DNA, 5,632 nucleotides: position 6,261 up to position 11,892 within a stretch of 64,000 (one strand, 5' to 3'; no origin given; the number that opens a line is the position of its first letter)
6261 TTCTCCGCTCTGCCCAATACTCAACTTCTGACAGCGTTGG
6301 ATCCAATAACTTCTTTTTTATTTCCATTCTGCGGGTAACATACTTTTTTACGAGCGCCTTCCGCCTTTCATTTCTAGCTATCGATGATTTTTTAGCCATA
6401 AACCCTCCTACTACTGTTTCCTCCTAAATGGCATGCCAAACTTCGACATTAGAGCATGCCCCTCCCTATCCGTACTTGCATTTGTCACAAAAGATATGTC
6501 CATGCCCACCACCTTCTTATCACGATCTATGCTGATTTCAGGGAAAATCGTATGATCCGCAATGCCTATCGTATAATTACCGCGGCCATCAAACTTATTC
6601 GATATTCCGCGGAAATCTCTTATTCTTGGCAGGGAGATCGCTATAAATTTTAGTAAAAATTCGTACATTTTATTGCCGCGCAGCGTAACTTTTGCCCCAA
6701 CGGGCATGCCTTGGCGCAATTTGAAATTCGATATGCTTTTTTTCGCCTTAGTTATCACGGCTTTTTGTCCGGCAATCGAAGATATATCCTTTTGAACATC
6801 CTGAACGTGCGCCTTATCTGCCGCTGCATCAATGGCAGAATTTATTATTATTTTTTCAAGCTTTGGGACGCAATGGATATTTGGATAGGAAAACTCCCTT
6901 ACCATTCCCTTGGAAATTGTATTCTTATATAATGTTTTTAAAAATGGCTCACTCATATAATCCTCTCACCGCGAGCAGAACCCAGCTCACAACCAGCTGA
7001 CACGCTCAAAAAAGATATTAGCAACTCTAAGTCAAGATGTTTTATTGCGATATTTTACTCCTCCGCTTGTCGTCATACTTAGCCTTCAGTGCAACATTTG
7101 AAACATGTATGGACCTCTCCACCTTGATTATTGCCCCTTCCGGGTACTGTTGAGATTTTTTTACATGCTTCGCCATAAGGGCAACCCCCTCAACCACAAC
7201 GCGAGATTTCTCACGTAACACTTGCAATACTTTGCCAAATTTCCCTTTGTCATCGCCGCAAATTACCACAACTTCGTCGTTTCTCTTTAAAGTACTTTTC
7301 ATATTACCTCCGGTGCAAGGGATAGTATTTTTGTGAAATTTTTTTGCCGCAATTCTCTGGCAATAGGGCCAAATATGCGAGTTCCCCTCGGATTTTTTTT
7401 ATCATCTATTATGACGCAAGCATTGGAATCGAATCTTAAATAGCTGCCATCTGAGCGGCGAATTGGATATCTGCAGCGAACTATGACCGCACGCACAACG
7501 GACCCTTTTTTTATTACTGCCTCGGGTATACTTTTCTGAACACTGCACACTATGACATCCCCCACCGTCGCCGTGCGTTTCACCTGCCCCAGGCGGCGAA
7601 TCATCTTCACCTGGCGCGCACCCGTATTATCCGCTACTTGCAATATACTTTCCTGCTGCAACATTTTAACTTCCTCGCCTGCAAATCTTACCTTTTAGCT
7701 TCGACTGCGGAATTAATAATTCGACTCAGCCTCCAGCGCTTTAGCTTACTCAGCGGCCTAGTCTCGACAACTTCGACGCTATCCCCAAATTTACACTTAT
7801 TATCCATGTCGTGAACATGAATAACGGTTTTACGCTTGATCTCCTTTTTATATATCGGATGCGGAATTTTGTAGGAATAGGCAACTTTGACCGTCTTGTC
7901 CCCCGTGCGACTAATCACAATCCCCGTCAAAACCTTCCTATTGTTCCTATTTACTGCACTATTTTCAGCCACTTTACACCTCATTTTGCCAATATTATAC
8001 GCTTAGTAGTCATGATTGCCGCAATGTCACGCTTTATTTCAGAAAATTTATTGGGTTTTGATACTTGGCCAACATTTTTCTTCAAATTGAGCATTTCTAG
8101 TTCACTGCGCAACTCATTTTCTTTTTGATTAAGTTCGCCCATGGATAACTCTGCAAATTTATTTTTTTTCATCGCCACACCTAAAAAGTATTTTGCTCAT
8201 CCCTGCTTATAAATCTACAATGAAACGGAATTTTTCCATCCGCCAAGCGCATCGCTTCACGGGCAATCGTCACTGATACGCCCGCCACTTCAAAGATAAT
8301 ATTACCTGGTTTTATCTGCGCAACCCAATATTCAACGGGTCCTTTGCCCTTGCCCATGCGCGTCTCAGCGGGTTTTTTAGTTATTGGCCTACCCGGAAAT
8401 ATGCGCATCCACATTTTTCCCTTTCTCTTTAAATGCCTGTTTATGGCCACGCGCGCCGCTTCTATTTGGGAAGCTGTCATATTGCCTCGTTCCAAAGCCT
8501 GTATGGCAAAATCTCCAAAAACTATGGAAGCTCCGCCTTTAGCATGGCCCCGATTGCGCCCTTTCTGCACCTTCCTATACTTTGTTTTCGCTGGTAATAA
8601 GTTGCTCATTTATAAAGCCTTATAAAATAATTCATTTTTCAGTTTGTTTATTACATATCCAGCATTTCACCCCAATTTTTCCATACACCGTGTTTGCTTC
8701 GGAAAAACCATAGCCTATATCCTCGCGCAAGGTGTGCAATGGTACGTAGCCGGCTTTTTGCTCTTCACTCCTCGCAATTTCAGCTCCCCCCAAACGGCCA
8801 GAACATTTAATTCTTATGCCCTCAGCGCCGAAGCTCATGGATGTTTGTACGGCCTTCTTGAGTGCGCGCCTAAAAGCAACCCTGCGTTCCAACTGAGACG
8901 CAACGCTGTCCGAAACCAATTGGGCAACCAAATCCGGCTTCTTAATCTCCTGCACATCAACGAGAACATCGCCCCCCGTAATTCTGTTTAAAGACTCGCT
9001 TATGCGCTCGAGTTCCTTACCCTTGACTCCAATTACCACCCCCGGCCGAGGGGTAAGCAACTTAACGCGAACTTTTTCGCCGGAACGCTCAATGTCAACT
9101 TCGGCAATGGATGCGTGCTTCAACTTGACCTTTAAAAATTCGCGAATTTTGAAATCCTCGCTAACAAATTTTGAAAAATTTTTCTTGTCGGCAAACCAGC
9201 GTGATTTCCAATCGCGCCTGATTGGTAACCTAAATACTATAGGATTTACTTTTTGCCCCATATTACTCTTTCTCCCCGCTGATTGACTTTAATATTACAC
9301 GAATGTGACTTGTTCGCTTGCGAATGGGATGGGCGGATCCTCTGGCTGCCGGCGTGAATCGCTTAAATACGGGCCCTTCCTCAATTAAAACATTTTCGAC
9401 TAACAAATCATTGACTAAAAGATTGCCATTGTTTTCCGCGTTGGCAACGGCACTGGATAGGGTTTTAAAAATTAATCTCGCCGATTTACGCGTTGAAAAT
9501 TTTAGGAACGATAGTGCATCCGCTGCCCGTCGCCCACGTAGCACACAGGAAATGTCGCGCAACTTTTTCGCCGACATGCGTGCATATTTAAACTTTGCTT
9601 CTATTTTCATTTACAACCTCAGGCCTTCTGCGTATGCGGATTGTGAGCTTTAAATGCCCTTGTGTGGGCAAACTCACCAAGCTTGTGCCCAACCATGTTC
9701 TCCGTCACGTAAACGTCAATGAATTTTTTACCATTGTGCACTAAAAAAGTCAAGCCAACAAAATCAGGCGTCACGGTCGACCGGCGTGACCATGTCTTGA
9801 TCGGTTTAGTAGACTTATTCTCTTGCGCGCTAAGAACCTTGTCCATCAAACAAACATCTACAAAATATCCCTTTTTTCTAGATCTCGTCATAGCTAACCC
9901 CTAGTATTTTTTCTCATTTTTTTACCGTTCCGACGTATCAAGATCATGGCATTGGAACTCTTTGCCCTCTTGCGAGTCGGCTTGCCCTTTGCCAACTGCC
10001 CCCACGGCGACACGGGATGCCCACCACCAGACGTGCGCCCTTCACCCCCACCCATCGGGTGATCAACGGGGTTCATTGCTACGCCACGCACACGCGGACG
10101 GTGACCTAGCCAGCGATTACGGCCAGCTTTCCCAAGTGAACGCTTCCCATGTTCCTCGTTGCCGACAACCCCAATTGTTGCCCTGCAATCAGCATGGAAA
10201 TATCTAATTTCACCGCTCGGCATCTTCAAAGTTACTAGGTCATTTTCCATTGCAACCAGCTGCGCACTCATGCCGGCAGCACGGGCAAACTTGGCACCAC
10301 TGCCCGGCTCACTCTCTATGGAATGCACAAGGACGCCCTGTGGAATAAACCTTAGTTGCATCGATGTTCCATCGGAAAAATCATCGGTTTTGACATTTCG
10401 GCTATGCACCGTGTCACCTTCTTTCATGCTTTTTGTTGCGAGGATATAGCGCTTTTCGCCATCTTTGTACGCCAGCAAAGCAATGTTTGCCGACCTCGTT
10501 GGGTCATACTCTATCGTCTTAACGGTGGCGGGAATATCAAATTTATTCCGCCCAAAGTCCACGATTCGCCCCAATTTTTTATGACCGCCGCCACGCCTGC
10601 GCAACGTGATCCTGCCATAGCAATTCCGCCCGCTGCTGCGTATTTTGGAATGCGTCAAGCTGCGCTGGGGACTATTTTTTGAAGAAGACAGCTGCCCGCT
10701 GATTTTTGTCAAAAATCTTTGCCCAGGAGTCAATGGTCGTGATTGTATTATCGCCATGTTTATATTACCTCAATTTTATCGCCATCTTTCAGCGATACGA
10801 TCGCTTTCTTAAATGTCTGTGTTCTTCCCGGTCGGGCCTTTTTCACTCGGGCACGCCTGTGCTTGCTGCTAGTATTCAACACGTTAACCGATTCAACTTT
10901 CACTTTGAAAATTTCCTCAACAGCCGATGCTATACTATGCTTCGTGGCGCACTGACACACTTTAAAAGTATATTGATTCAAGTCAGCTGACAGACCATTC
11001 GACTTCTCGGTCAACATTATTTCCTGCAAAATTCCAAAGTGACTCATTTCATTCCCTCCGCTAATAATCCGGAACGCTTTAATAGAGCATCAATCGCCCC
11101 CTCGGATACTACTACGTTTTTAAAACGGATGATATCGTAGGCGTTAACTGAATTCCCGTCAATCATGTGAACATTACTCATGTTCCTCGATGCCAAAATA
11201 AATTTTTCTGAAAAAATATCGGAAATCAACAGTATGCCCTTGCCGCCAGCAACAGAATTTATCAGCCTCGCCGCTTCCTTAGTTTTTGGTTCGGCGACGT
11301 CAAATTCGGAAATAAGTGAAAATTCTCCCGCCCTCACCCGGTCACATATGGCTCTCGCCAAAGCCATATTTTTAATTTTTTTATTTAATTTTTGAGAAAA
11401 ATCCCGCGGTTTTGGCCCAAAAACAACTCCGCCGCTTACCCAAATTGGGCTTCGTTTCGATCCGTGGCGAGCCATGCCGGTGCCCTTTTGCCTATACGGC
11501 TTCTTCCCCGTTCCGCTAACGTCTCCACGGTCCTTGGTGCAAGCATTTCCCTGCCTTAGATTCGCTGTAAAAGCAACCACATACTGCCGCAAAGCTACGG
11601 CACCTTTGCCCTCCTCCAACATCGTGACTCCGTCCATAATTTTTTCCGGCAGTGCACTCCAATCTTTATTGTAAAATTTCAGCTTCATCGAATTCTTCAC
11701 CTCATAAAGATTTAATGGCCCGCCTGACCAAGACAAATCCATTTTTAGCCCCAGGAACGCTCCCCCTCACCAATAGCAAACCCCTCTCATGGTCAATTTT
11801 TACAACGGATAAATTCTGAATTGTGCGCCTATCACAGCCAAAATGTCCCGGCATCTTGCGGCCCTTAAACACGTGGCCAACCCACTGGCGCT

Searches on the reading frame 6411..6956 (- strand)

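Call 43: search_protein_families(library=pfam, proteins=[window:6411-6956:-], max_evalue=0.001)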
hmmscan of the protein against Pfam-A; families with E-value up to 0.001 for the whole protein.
window:6411-6956:- (181 aa): 2 families
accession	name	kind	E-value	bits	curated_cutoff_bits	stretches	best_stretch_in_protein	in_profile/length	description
PF00673.26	Ribosomal_L5_C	-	2.1e-37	127.6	27.8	1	85-177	1-94/94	ribosomal L5P family C-terminus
PF00281.24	Ribosomal_L5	-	1.3e-18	67.4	34.9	1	26-81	1-57/57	Ribosomal protein L5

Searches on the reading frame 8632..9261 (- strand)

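Call 43: search_protein_families(library=pfam, proteins=[window:8632-9261:-], max_evalue=0.001)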
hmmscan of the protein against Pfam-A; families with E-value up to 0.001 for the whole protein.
window:8632-9261:- (209 aa): 2 families
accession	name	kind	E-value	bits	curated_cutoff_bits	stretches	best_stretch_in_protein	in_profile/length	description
PF00189.25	Ribosomal_S3_C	-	4.1e-34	117.4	34.1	1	120-202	1-83/83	Ribosomal protein S3, C-terminal domain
PF07650.23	KH_2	-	2e-15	56.8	22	1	38-111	1-78/78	KH domain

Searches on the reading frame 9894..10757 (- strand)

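Call 43: search_protein_families(library=pfam, proteins=[window:9894-10757:-], max_evalue=0.001)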
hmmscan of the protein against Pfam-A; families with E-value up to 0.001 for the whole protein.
window:9894-10757:- (287 aa): 2 families
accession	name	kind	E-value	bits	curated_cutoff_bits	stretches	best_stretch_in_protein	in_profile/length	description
PF03947.24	Ribosomal_L2_C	-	8.1e-54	181.5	33.7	1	130-253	3-126/126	Ribosomal Proteins L2, C-terminal domain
PF00181.30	Ribosomal_L2_N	-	6.4e-31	106.7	23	1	43-119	1-77/77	Ribosomal Proteins L2, RNA binding N-terminal domain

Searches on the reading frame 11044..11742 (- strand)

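Call 43: search_protein_families(library=pfam, proteins=[window:11044-11742:-], max_evalue=0.001)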
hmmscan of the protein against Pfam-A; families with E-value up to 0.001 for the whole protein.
window:11044-11742:- (232 aa): 1 family
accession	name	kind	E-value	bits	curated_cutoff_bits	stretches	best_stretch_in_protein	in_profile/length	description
PF00573.27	Ribosomal_L4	-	1.7e-56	191.3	25.8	1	50-221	16-188/190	Ribosomal protein L4/L1 family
